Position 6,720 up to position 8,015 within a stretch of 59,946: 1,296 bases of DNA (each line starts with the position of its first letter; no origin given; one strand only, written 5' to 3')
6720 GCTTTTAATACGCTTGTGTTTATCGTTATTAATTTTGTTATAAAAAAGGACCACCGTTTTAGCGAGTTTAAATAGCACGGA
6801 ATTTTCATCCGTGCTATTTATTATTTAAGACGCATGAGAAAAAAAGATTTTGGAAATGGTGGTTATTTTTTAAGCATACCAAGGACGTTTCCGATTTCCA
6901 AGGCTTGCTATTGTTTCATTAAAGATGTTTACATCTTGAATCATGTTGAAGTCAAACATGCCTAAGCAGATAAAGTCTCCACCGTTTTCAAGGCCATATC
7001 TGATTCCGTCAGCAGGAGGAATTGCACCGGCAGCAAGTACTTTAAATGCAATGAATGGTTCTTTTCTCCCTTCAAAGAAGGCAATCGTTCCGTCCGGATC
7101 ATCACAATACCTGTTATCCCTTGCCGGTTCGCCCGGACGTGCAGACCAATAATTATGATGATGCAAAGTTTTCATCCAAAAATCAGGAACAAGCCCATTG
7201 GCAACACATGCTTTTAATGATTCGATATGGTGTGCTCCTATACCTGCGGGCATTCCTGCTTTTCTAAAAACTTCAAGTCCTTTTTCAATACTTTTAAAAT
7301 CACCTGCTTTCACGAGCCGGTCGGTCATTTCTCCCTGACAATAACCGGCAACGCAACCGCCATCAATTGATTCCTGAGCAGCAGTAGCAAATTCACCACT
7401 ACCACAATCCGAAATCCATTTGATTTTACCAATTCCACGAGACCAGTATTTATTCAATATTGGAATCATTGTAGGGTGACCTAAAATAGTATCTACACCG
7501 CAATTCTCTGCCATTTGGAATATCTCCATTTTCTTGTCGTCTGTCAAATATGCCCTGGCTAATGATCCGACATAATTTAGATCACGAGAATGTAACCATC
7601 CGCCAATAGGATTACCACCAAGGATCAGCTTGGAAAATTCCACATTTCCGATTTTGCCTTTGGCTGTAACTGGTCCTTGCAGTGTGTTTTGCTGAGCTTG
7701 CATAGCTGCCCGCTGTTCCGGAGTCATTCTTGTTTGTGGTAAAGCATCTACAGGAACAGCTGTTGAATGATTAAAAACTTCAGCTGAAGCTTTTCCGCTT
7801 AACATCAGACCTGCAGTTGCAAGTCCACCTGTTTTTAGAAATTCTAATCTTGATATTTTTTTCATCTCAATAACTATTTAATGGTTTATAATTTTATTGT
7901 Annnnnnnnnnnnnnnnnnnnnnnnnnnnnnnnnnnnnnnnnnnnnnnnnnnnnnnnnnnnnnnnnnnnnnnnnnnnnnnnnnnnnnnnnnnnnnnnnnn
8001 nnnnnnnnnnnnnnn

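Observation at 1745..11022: HTCS-linked SusC/SusD operon with no recognisable CAZyme but a D-allose-pathway-like cytoplasmic module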

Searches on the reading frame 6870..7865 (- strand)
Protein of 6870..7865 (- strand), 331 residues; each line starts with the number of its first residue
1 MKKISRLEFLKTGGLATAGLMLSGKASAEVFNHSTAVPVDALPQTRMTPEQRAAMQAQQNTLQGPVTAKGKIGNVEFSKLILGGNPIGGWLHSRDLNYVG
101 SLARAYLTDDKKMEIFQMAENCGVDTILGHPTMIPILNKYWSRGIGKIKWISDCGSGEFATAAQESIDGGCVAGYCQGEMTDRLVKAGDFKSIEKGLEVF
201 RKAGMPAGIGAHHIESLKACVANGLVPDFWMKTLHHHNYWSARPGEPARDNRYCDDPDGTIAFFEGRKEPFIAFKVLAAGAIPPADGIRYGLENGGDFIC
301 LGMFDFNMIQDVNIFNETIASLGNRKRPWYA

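Call 3: search_protein_families(library=pfam, proteins=[window:6870-7865:-], max_evalue=0.01)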
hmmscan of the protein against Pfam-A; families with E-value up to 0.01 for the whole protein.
window:6870-7865:- (331 aa): 0 families

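Call 4: search_protein_families(library=ncbifam, proteins=[window:6870-7865:-], max_evalue=0.01)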
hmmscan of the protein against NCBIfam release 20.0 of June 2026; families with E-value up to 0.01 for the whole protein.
window:6870-7865:- (331 aa): 0 families

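Call 7: search_solved_structures(query=window:6870-7865:-, max_evalue=10, show_alignments=2)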
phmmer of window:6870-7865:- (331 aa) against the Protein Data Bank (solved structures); distinct sequences matched with E-value up to 10: 4.
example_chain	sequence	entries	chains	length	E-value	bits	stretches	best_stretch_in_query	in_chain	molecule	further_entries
3snv_A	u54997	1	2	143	0.26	13.7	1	235-279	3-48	Symfoil-4T/Permutation #1 synthetic protein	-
3o4d_A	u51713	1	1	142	0.69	12.3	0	235-279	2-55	de novo designed beta-trefoil architecture with symmetric primary structure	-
6k4c_A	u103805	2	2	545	1.2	11.5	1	59-134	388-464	Ancestral luciferase AncLamp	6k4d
3ogf_A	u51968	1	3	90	1.3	11.4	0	235-280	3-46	de novo designed dimeric trefoil-fold sub-domain which forms homo-trimer assembly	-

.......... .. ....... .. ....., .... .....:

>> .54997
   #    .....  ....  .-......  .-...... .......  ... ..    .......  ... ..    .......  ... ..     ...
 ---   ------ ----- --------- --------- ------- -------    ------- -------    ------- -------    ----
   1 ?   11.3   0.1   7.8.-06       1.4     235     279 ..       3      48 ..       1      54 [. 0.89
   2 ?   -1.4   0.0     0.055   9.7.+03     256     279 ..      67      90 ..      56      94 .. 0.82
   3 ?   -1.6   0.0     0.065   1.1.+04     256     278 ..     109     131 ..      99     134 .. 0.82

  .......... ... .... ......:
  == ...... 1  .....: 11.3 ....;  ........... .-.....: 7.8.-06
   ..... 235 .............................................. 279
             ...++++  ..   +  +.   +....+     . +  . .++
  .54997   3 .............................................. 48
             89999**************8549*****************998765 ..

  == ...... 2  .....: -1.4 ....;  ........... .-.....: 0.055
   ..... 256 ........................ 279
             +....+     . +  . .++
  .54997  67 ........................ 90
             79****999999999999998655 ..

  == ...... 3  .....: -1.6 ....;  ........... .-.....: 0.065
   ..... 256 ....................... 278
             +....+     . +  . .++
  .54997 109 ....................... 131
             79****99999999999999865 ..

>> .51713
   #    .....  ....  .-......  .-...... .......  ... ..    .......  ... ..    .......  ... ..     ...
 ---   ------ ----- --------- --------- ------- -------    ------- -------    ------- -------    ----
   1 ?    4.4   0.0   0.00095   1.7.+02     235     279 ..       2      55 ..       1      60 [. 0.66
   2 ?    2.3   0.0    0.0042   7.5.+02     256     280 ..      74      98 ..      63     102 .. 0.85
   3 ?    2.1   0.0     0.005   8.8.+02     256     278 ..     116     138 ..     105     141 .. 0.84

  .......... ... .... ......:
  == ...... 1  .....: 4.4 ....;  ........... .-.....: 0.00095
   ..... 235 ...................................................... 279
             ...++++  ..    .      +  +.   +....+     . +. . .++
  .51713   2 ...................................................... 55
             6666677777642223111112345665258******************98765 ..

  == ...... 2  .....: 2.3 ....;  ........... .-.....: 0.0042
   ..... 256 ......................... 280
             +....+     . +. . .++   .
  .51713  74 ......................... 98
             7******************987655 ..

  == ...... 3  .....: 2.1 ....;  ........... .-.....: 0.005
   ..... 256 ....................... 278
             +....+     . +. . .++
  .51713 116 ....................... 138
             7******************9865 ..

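Call 9: find_homologous_proteins(query=window:6870-7865:-, max_evalue=0.001)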
Query window:6870-7865:- (331 aa): 2734 proteins with E <= 0.001 among 5398 candidates; the best 120 are listed.
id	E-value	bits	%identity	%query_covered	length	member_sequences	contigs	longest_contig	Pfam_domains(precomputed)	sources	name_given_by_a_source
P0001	2.3e-210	716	90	100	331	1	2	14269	-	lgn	-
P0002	1.1e-192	658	83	100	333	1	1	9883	-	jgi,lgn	jgi:hypothetical protein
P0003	1.4e-189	648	83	100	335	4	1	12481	-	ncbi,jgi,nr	ncbi:MAG: hypothetical protein LBL58_09820 [Tannerellaceae bacterium]|jgi:hypothetical protein|nr:hy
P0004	2.1e-187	640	81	100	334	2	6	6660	-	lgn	-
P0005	4.5e-187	639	80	100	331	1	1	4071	-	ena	-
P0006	1.0e-185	635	81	100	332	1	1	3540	-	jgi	jgi:hypothetical protein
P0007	4.0e-183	626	80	100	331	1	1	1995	-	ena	-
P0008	1.1e-181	622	79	100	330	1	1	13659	-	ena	-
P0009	2.1e-178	611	79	100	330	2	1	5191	-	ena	-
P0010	3.9e-178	610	76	100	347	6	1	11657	-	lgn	-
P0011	4.0e-176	603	80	100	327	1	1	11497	-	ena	-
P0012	5.8e-176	603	78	100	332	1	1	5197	-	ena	-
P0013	6.6e-175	599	77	100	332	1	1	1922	-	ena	-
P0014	1.2e-172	592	77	100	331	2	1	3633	-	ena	-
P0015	8.0e-172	589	76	100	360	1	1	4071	-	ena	-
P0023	1.2e-162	559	74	100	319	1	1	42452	-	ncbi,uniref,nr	ncbi:hypothetical protein [Parabacteroides sp. PF5-9]|uniref:hypothetical protein n=1 Tax=Parabacter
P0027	4.7e-152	524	68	99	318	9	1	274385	-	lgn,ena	-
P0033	2.0e-135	470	62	99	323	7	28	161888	-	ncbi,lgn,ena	-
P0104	3.7e-90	321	54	79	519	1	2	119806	PF07681.18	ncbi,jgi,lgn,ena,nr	ncbi:MAG TPA: DoxX family protein [Candidatus Brocadiia bacterium]|nr:DoxX family protein [Candidatu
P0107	8.7e-90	319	53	79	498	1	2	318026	PF07681.18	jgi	jgi:uncharacterized membrane protein YphA (DoxX/SURF4 family)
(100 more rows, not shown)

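Call 14: find_encoding_contigs(protein=P0023, flank=10000, max_places=2)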
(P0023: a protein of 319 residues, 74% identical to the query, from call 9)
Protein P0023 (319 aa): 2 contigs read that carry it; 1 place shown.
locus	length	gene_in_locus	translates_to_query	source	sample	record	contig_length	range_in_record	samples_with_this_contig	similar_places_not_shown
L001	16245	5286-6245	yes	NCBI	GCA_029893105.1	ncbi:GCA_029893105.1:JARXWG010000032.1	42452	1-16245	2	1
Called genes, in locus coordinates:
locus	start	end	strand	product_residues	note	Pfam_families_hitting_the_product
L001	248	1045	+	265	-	PF11306:DUF3108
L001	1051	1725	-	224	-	PF01914:MarC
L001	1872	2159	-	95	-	-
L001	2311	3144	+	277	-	PF02678:Pirin, PF05726:Pirin_C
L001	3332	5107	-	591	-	PF02129:Peptidase_S15, PF08530:PepX_C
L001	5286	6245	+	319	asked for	-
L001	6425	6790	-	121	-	-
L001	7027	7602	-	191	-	PF00027:cNMP_binding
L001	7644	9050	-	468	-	PF02614:UxaC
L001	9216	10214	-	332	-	PF01520:Amidase_3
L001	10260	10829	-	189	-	PF00929:RNase_T, PF16473:Rv2179c-like (weak)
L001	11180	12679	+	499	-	PF01656:CbiA, PF13500:AAA_26, PF07685:GATase_3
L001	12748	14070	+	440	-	PF01408:GFO_IDH_MocA, PF22725:GFO_IDH_MocA_C3 (faint), PF19051:GFO_IDH_MocA_C2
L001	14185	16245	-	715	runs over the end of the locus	PF01642:MM_CoA_mutase, PF02310:B12-binding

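Call 15: find_encoding_contigs(protein=P0001, flank=10000, max_places=2)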
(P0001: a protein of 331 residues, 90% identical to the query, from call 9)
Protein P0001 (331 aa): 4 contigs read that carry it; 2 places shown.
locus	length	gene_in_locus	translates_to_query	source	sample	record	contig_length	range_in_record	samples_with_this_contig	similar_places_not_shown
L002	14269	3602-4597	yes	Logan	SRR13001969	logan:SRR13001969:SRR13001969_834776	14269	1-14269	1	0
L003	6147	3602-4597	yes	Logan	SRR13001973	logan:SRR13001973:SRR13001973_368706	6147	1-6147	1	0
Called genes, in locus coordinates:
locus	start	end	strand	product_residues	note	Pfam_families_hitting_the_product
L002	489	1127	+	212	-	PF00834:Ribul_P_3_epim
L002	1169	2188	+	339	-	PF06800:Sugar_transport (weak), PF07168:Ureide_permease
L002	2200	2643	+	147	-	PF02502:LacAB_rpiB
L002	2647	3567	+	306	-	PF00480:ROK, PF01869:BcrAD_BadFG (faint)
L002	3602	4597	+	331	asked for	-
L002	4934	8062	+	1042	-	PF13715:CarbopepD_reg_2, PF07715:Plug, PF00593:TonB_dep_Rec_b-barrel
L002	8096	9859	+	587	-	PF14322:SusD-like_3 (weak), PF12771:SusD-like_2 (faint), PF07980:SusD_RagB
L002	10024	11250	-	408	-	PF03051:Peptidase_C1_2 (weak), PF00112:Peptidase_C1 (weak), PF03051:Peptidase_C1_2 (weak)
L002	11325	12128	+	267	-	PF01210:NAD_Gly3P_dh_N (weak), PF02558:ApbA (weak), PF03807:F420_oxidored, PF14748:P5CR_dimer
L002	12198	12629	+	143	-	PF01741:MscL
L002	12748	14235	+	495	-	PF14052:Caps_assemb_Wzi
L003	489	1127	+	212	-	PF00834:Ribul_P_3_epim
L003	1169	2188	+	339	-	PF06800:Sugar_transport (weak), PF07168:Ureide_permease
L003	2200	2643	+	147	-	PF02502:LacAB_rpiB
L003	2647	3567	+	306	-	PF00480:ROK, PF01869:BcrAD_BadFG (faint)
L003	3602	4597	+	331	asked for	-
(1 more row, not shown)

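Call 16: find_encoding_contigs(protein=P0027, flank=10000, max_places=2)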
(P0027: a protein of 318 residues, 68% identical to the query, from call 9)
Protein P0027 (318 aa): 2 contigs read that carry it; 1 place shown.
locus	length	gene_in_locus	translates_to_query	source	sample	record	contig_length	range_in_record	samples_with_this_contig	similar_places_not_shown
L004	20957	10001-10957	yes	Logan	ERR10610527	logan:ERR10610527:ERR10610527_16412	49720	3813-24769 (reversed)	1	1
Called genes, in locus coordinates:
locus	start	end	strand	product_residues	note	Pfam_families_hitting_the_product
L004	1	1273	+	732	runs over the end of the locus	PF00933:Glyco_hydro_3, PF01915:Glyco_hydro_3_C, PF14310:Fn3-like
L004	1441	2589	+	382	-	PF02595:Gly_kinase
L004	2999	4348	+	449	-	-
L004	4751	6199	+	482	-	PF00005:ABC_tran, PF02463:SMC_N (faint), PF13304:AAA_21 (weak), PF00005:ABC_tran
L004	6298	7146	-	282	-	PF12833:HTH_18, PF00165:HTH_AraC (weak)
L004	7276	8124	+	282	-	PF00248:Aldo_ket_red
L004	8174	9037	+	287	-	PF00248:Aldo_ket_red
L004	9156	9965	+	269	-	PF00756:Esterase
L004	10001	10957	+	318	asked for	-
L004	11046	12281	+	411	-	PF00275:EPSP_synthase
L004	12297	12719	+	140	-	-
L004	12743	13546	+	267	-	PF00950:ABC-3, PF01032:FecCD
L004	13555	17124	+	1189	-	-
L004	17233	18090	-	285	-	PF00557:Peptidase_M24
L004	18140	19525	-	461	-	PF18294:Pept_S41_N, PF17820:PDZ_6, PF03572:Peptidase_S41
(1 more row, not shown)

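Call 17: find_encoding_contigs(protein=P0033, flank=10000, max_places=3)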
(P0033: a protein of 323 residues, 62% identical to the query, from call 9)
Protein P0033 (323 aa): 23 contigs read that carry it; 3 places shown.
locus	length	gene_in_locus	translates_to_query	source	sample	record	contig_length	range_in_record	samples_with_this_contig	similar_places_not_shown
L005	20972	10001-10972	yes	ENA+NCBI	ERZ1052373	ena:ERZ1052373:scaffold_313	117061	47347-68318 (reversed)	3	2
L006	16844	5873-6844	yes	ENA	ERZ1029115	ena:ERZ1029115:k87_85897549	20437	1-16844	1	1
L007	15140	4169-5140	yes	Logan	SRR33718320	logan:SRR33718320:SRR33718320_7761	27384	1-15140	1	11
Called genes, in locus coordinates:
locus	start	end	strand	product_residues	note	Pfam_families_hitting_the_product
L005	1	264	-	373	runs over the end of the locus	PF01757:Acyl_transf_3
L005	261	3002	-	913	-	PF01624:MutS_I, PF05188:MutS_II, PF05192:MutS_III, PF05190:MutS_IV, PF00488:MutS_V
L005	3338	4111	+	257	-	PF04055:Radical_SAM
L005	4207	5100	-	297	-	PF01223:Endonuclease_NS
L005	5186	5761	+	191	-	PF00210:Ferritin, PF02915:Rubrerythrin, PF23458:DUF7130 (weak), PF21349:RUBY_RBDX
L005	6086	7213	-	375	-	PF13776:DUF4172, PF02661:Fic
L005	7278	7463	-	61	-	-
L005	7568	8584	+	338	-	PF06800:Sugar_transport (weak), PF07168:Ureide_permease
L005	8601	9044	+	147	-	PF02502:LacAB_rpiB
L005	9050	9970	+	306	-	PF00480:ROK, PF01869:BcrAD_BadFG (faint)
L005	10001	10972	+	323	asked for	-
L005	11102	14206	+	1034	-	PF13715:CarbopepD_reg_2, PF07715:Plug, PF00593:TonB_dep_Rec_b-barrel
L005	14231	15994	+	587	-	PF14322:SusD-like_3 (weak), PF12771:SusD-like_2 (faint), PF07980:SusD_RagB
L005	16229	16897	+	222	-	PF00834:Ribul_P_3_epim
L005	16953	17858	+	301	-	PF06439:3keto-disac_hyd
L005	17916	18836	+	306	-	PF00480:ROK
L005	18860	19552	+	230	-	PF00081:Sod_Fe_N, PF02777:Sod_Fe_C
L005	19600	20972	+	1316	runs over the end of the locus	PF07494:Reg_prop (faint), PF07495:Y_Y_Y (faint), PF00512:HisKA, PF02518:HATPase_c, PF00072:Response_reg, PF00165:HTH_AraC (faint), PF12833:HTH_18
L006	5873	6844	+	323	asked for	-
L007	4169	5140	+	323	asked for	-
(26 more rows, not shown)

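Call 18: predict_structure(alignment_id=A1)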
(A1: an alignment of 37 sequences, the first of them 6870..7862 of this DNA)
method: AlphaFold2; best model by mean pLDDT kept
length: 330 residues; sequences in the alignment: 37
mean_pLDDT: 83.8   pTM: 0.79
mean pLDDT of the five models: 83.8, 82.8, 82.2, 81.7, 81.5
residues with pLDDT >= 90: 196; 70-90: 71; 50-70: 21; < 50: 42
segments of 3 or more residues with pLDDT < 50: 1-3, 12-42
pLDDT, mean of each block of 10 residues (from residue 1): 51 46 41 39 65 79 95 97 62 53 82 92 95 92 89 93 97 97 98 98 98 97 98 87 77 90 97 87 94 96 89 97 95
secondary structure, 60 per line:
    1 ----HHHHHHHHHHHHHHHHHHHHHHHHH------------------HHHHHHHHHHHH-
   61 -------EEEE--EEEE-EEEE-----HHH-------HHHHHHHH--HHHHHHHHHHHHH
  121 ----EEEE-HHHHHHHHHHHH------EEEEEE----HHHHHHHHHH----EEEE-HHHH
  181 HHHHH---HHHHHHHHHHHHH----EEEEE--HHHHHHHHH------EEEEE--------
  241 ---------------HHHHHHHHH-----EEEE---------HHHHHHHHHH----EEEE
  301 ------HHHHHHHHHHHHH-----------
elements in order: H5-29 H48-59 E68-71 E74-77 E79-82 H98-105 H108-120 E125-128 H130-141 E148-153 H158-167 E172-175 H177-185 H189-201 E206-210 H213-221 E228-232 H256-264 E270-273 H283-292 E297-300 H307-319

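Call 20: find_encoding_contigs(protein=P0107, flank=10000, max_places=2)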
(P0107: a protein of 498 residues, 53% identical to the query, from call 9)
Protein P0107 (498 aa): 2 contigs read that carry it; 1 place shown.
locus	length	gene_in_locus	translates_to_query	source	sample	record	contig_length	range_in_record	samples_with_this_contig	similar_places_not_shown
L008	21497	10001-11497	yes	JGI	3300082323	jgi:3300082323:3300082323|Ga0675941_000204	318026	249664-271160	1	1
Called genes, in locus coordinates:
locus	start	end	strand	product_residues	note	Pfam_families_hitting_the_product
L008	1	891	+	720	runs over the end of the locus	PF18998:Flg_new_2, PF18962:Por_Secre_tail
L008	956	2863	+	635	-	PF24517:CBM96 (faint), PF18962:Por_Secre_tail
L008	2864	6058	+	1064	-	PF13229:Beta_helix, PF18998:Flg_new_2, PF18962:Por_Secre_tail (weak)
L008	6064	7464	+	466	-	PF01120:Alpha_L_fucos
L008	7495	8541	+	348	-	PF13385:Laminin_G_3, PF07953:Toxin_R_bind_N (weak), PF18962:Por_Secre_tail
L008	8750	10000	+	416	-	PF03825:Nuc_H_symport, PF07690:MFS_1, PF12832:MFS_1_like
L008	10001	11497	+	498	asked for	PF07681:DoxX (weak)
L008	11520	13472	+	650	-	PF13229:Beta_helix (weak)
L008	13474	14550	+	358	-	PF04041:Glyco_hydro_130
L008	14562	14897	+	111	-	PF05336:rhaM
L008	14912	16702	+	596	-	PF00474:SSF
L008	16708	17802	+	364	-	PF01120:Alpha_L_fucos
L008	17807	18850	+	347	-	PF01208:URO-D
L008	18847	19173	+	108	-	PF05336:rhaM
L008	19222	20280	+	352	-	PF06379:RhaT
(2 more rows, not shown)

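Call 21: find_encoding_contigs(protein=P0104, flank=10000, max_places=2)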
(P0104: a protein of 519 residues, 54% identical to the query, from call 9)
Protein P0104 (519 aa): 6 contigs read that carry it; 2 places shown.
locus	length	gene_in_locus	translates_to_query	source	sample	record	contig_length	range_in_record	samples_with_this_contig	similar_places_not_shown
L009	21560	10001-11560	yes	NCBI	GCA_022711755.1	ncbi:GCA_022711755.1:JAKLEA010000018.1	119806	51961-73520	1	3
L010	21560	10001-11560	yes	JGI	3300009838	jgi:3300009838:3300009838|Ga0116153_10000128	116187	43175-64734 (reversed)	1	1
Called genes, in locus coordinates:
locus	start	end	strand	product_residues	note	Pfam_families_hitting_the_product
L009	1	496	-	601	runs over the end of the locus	PF01663:Phosphodiest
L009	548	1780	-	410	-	PF00009:GTP_EFTU, PF01926:MMR_HSR1 (faint), PF03144:GTP_EFTU_D2 (weak), PF22594:GTP-eEF1A_C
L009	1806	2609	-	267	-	PF01507:PAPS_reduct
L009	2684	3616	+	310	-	PF20244:DUF6599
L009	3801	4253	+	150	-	PF01047:MarR, PF12802:MarR_2, PF13463:HTH_27 (weak), PF01325:Fe_dep_repress (faint)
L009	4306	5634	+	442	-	PF25973:BSH_CzcB (weak)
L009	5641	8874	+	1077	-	PF00873:ACR_tran, PF03176:MMPL (weak)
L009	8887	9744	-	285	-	PF03009:GDPD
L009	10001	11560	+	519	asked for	PF07681:DoxX (faint)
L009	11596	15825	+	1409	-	PF13385:Laminin_G_3, PF18582:HZS_alpha, PF03781:FGE-sulfatase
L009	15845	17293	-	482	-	PF03606:DcuC, PF03806:ABG_transport (weak)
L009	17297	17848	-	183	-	PF25213:HVO_A0261_N, PF01022:HTH_5, PF12840:HTH_20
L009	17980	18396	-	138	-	PF05168:HEPN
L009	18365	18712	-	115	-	PF01909:NTP_transf_2, PF18765:Polbeta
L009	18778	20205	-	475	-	PF02056:Glyco_hydro_4, PF11975:Glyco_hydro_4C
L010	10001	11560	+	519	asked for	PF07681:DoxX (faint)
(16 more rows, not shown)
